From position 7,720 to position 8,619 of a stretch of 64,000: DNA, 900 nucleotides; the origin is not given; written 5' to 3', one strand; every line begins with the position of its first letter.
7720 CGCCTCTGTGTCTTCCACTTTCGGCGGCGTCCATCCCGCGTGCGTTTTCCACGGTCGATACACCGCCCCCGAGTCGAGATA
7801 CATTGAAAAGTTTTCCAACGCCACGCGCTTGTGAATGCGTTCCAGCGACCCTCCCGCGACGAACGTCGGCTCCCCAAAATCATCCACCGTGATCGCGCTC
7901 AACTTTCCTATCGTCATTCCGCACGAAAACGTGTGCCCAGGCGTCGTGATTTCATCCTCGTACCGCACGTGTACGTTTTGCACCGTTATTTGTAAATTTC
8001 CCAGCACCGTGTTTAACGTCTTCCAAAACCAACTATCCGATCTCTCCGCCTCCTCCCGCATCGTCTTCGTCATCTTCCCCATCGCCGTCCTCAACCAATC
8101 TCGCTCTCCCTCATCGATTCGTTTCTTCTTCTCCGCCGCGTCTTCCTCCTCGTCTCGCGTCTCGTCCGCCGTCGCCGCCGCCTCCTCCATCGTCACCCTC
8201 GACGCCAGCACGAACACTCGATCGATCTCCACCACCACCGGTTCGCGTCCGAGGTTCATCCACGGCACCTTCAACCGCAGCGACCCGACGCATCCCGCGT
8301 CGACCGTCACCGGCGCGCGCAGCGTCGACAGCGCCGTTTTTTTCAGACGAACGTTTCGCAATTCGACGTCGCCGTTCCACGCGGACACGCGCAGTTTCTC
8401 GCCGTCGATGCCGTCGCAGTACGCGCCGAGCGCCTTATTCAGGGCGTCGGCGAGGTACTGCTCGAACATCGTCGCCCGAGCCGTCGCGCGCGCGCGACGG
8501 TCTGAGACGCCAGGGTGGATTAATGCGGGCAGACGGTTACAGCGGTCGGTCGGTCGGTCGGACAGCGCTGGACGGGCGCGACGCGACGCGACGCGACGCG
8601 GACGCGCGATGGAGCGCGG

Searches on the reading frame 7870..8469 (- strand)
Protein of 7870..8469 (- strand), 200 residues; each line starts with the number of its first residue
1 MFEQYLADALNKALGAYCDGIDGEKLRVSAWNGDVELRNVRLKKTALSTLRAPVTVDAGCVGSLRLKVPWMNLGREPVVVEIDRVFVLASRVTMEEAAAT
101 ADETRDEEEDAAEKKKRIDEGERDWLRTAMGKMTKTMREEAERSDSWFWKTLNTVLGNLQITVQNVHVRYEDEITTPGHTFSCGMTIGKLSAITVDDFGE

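Call 52: search_protein_families(library=pfam, proteins=[window:7870-8469:-])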
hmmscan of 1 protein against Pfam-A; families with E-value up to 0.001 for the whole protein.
seq(200 aa): 2 families
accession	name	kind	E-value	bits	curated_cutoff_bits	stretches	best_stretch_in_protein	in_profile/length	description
PF12624.14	VPS13_N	-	6.3e-50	170.5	80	1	1-197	1-192/1317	VPS13-like family N-terminal region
PF13329.13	ATG2_CAD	-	6.3e-13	47.8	50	1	19-196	17-212/1697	Autophagy-related protein 2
